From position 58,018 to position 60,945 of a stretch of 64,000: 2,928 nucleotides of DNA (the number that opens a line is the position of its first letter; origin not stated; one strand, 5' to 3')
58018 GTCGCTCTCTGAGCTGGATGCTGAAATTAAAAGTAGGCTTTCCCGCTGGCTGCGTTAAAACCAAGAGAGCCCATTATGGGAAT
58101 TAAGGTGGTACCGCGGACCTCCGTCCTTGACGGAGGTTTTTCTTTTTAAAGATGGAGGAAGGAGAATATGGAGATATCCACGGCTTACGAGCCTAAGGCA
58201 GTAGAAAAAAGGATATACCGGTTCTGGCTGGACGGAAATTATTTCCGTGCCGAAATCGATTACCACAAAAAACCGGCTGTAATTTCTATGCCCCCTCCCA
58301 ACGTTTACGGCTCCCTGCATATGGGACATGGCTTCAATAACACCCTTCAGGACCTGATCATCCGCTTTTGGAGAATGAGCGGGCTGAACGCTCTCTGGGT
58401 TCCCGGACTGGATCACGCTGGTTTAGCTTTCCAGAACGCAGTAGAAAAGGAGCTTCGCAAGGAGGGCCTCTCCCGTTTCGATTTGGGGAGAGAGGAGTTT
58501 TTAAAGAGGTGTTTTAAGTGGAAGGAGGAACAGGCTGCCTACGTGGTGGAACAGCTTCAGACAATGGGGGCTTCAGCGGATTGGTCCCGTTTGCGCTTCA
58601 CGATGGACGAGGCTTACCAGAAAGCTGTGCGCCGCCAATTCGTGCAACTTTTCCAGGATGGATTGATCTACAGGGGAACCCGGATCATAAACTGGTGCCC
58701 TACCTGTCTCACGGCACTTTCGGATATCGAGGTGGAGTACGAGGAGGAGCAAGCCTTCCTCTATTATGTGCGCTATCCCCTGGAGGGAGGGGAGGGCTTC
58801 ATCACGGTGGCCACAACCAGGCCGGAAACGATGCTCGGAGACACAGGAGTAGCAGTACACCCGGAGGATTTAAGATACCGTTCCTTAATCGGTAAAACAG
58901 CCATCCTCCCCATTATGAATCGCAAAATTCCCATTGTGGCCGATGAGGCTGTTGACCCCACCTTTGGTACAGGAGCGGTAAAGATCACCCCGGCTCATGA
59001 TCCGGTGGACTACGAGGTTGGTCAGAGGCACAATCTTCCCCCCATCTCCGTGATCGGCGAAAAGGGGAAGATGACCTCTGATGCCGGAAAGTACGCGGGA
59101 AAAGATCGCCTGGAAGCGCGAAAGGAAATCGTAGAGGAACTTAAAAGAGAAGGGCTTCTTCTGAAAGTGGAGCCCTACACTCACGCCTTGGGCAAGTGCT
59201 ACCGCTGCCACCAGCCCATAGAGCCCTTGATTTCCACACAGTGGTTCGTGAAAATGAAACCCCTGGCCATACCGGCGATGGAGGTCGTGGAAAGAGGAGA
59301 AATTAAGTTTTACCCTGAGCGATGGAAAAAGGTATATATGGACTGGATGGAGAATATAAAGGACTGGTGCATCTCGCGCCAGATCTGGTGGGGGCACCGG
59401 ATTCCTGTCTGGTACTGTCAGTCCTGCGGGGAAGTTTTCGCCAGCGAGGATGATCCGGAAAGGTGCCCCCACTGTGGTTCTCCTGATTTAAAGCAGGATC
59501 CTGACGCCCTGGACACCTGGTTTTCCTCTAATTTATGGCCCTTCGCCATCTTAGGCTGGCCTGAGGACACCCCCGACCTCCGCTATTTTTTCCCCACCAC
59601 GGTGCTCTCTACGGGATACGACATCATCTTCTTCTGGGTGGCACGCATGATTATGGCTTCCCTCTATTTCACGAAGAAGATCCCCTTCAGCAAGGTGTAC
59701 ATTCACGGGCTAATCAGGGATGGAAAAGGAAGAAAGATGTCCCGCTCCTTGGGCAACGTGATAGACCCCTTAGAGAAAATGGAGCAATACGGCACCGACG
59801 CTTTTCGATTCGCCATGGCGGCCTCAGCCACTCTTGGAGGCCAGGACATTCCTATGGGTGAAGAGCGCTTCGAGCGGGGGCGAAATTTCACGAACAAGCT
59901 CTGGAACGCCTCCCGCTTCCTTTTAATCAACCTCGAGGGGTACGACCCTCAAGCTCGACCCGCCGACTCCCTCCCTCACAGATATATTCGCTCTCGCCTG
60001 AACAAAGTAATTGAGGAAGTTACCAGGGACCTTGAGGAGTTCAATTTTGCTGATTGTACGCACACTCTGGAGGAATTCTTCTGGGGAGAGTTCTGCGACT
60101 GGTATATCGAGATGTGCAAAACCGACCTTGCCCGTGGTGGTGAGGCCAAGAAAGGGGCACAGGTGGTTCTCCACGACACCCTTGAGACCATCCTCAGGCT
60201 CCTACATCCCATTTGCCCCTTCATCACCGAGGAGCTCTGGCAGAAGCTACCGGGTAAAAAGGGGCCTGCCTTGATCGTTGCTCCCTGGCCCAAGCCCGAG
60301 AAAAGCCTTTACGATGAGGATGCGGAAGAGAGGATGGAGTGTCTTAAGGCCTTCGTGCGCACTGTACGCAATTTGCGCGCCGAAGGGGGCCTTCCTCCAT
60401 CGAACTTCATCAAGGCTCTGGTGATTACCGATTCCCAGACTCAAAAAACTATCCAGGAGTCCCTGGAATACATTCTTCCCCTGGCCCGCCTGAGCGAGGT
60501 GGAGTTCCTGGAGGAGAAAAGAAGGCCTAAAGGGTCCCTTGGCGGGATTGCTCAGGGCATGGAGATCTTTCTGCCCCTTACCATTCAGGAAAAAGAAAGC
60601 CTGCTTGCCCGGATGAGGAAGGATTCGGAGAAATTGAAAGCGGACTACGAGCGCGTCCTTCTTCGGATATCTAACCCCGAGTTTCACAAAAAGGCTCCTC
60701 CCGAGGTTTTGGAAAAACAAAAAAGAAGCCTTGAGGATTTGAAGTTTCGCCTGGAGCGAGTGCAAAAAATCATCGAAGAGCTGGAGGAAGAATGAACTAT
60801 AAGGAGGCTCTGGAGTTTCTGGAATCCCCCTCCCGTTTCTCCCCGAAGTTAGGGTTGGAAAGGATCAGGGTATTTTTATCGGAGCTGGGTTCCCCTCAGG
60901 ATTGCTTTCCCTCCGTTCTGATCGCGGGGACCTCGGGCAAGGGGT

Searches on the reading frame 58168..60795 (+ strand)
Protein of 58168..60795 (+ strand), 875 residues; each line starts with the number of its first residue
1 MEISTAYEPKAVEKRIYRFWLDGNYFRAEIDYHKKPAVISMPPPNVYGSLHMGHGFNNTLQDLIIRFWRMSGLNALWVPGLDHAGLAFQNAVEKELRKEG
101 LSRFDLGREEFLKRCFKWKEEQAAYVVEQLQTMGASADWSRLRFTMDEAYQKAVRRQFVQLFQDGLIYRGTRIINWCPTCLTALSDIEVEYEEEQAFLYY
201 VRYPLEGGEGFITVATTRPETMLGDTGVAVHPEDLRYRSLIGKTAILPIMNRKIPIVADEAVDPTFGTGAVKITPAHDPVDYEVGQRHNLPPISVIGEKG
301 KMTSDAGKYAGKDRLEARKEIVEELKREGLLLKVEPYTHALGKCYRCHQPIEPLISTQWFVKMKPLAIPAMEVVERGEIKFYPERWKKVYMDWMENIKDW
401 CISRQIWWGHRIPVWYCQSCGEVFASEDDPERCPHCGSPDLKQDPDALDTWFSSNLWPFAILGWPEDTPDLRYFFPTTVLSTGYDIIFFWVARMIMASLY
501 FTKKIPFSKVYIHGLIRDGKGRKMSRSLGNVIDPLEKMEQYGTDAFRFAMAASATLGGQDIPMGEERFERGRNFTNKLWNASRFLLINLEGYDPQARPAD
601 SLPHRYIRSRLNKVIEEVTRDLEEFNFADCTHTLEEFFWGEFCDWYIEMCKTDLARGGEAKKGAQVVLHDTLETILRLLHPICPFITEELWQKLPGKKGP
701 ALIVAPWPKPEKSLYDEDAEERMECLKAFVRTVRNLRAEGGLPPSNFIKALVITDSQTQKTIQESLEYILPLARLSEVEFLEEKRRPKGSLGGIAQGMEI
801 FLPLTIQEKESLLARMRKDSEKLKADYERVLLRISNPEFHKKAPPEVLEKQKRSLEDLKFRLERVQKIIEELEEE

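Call 61: find_homologous_proteins(query=window:58168-60795:+, max_evalue=1e-200)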
Query window:58168-60795:+ (875 aa): 7962 proteins with E <= 1e-200 among 8000 candidates; the best 120 are listed.
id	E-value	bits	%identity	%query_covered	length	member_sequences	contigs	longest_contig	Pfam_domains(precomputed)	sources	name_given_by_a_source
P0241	0.0e+0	2063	100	100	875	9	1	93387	PF09334.18,PF08264.20,PF21349.3,PF13603.13,PF00133.29,PF10458.15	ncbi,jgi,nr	ncbi:MAG: valine--tRNA ligase [Caldiserica bacterium]|jgi:valyl-tRNA synthetase|nr:valine--tRNA liga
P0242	0.0e+0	1862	89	100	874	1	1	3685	PF09334.18,PF08264.20,PF13603.13,PF00133.29,PF10458.15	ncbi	-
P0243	0.0e+0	1757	84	100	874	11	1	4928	PF09334.18,PF08264.20,PF21349.3,PF13603.13,PF00133.29,PF10458.15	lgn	-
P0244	0.0e+0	1727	82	100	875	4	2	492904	PF09334.18,PF08264.20,PF13603.13,PF00133.29,PF10458.15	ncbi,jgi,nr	ncbi:MAG: valine--tRNA ligase [Caldiserica bacterium]|jgi:valyl-tRNA synthetase|nr:valine--tRNA liga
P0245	0.0e+0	1670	79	100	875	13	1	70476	PF09334.18,PF08264.20,PF21349.3,PF13603.13,PF00133.29,PF10458.15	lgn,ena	-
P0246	0.0e+0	1407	66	100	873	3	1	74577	PF09334.18,PF08264.20,PF13603.13,PF00133.29,PF10458.15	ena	-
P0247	0.0e+0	1400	66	100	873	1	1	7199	PF09334.18,PF08264.20,PF13603.13,PF00133.29,PF10458.15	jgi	jgi:valyl-tRNA synthetase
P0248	0.0e+0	1400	66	100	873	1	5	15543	PF09334.18,PF08264.20,PF13603.13,PF00133.29,PF10458.15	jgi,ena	-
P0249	0.0e+0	1398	66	100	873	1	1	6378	PF09334.18,PF08264.20,PF13603.13,PF00133.29,PF10458.15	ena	-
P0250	0.0e+0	1397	66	100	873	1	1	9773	PF09334.18,PF08264.20,PF13603.13,PF00133.29,PF10458.15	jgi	jgi:valyl-tRNA synthetase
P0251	0.0e+0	1395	65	100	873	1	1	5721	PF09334.18,PF08264.20,PF13603.13,PF00133.29,PF10458.15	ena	-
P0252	0.0e+0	1392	66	100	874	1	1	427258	PF09334.18,PF01406.26,PF08264.20,PF13603.13,PF00133.29,PF10458.15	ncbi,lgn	-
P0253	0.0e+0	1357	65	98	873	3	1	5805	PF09334.18,PF08264.20,PF13603.13,PF00133.29,PF10458.15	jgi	jgi:valyl-tRNA synthetase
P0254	0.0e+0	1336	63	99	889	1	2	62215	PF09334.18,PF08264.20,PF13603.13,PF00133.29,PF10458.15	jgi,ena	-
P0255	0.0e+0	1331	62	100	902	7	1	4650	PF09334.18,PF08264.20,PF13603.13,PF00133.29,PF10458.15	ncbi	-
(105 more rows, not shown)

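Call 62: find_encoding_contigs(protein=P0244, flank=5000, max_places=2)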
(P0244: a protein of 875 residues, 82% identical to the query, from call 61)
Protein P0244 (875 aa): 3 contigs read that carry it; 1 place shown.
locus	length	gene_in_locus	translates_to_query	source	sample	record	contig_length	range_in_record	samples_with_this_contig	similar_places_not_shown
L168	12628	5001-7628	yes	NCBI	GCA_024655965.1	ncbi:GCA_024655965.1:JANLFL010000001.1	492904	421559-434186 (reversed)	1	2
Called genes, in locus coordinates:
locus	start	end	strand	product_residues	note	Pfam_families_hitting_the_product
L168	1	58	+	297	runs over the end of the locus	PF04748:Polysacc_deac_2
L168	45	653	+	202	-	PF03167:UDG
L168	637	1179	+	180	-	-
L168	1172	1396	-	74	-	PF01037:AsnC_trans_reg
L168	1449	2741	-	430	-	PF01336:tRNA_anti-codon, PF00152:tRNA-synt_2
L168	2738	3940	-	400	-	PF00438:S-AdoMet_synt_N, PF02772:S-AdoMet_synt_M, PF02773:S-AdoMet_synt_C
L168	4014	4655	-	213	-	-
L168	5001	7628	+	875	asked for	PF00133:tRNA-synt_1, PF09334:tRNA-synt_1g (faint), PF13603:tRNA-synt_1_2 (weak), PF08264:Anticodon_1, PF10458:Val_tRNA-synt_C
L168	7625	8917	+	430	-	PF08245:Mur_ligase_M, PF02875:Mur_ligase_C, PF27239:FOL3_C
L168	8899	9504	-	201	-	PF22790:YkoP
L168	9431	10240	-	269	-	PF04794:YdjC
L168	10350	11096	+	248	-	PF12804:NTP_transf_3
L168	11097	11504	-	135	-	PF00334:NDK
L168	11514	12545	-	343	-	PF00365:PFK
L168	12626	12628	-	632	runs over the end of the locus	PF02518:HATPase_c, PF00204:DNA_gyraseB, PF01751:Toprim, PF00986:DNA_gyraseB_C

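Call 63: find_encoding_contigs(protein=P0243, flank=5000, max_places=3)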
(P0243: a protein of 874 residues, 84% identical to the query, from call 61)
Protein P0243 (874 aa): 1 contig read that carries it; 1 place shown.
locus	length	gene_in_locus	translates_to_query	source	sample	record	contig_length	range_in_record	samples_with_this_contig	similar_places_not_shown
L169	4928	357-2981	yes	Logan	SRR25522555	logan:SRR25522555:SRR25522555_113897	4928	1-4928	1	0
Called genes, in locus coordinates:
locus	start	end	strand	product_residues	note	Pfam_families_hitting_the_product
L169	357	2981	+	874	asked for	PF00133:tRNA-synt_1, PF09334:tRNA-synt_1g (faint), PF21349:RUBY_RBDX (faint), PF13603:tRNA-synt_1_2 (weak), PF08264:Anticodon_1, PF10458:Val_tRNA-synt_C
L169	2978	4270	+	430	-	PF08245:Mur_ligase_M, PF02875:Mur_ligase_C, PF27239:FOL3_C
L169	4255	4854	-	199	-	PF22790:YkoP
